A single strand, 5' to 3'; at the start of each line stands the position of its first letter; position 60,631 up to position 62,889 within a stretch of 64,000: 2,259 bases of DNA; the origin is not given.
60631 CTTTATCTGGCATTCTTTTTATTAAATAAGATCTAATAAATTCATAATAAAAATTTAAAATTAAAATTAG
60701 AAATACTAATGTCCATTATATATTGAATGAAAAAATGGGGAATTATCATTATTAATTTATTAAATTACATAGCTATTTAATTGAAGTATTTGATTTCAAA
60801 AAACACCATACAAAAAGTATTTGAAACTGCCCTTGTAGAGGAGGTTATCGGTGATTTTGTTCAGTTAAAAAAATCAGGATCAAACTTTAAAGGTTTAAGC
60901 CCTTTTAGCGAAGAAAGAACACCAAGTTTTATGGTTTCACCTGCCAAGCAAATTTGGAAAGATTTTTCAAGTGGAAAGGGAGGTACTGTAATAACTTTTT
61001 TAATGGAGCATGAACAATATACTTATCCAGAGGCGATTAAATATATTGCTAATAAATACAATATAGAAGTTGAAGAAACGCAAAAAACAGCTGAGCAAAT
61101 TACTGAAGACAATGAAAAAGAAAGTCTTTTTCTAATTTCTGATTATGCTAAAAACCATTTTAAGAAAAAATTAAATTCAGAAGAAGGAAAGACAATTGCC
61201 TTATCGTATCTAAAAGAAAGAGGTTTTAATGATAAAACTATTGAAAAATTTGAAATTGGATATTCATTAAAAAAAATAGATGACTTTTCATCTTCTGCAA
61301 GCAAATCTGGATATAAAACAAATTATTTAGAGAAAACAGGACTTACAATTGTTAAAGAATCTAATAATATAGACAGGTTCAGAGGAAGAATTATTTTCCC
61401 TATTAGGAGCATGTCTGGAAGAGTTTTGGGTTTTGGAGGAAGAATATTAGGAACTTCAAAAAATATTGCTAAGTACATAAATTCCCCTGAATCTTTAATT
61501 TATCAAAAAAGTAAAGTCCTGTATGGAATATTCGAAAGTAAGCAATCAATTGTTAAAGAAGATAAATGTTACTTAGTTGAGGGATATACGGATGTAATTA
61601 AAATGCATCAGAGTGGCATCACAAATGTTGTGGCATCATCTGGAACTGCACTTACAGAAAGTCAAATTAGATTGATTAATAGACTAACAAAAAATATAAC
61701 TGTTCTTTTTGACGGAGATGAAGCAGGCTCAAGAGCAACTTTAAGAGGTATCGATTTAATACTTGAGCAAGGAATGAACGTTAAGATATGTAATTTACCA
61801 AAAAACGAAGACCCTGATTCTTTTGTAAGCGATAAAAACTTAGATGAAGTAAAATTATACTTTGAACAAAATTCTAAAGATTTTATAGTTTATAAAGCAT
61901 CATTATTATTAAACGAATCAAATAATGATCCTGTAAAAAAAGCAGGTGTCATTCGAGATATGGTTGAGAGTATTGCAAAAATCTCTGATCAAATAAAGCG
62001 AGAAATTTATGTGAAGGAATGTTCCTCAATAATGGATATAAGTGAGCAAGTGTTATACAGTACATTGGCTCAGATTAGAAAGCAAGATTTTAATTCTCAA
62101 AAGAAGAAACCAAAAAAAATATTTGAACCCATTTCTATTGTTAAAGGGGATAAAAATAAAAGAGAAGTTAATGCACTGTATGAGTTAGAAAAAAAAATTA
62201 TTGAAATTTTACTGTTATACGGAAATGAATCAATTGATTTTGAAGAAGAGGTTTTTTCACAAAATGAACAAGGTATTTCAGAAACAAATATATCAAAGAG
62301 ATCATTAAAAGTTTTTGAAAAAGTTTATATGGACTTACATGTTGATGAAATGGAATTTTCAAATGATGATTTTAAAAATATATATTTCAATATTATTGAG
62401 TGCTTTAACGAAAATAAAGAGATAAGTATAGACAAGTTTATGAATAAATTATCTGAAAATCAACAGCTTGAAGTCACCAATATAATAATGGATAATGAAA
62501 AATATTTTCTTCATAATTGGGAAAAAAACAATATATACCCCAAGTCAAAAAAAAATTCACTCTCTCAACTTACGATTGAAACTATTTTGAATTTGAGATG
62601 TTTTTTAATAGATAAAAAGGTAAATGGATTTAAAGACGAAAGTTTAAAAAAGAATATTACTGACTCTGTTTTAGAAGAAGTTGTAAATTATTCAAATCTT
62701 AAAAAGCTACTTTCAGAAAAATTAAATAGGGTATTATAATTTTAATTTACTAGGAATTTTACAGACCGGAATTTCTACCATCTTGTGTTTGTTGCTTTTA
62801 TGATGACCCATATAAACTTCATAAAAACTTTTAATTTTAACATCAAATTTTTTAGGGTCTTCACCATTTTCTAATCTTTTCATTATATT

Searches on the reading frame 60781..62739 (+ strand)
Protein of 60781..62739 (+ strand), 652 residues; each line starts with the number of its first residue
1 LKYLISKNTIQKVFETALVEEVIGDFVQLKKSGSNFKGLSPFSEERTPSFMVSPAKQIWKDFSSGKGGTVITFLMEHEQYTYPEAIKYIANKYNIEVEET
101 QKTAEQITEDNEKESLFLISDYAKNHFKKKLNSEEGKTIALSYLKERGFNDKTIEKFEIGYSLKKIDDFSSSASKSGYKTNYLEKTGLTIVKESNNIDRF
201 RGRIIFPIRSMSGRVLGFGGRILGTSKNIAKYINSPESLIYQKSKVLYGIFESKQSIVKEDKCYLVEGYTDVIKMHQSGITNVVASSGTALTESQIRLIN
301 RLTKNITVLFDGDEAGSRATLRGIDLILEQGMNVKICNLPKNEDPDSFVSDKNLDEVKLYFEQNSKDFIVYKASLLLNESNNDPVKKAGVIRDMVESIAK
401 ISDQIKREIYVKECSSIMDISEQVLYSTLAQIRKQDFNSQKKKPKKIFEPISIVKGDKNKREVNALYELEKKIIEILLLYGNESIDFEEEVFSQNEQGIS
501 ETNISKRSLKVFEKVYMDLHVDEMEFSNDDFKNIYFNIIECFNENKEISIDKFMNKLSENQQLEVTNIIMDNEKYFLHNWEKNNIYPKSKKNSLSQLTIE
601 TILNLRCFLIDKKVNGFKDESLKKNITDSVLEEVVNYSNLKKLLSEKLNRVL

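Call 62: search_protein_families(library=pfam, proteins=[window:60781-62739:+], max_evalue=0.00001)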
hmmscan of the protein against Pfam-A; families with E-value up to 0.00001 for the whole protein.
window:60781-62739:+ (652 aa): 7 families
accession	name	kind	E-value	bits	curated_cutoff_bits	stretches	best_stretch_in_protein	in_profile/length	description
PF08275.17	DNAG_N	-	2.7e-37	128.2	26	1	127-253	2-127/128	DNA primase catalytic core, N-terminal domain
PF01807.25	Zn_ribbon_DnaG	-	7.3e-27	93.5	24.9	1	6-101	2-97/98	CHC2 zinc finger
PF13155.12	Toprim_2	-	3.7e-22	78.9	22.1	1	264-348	1-87/88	Toprim-like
PF13662.12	Toprim_4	-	1.7e-17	63.8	25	1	263-336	3-83/85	Toprim domain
PF01751.28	Toprim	-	4.2e-12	46.5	23.1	1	264-338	3-95/96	Toprim domain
PF10410.14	DnaB_bind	-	3.6e-07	30.8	20.6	1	382-423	15-56/56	DnaB-helicase binding domain of primase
PF13362.12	Toprim_3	-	7.6e-06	26.7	27.2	0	264-349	3-89/95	Toprim domain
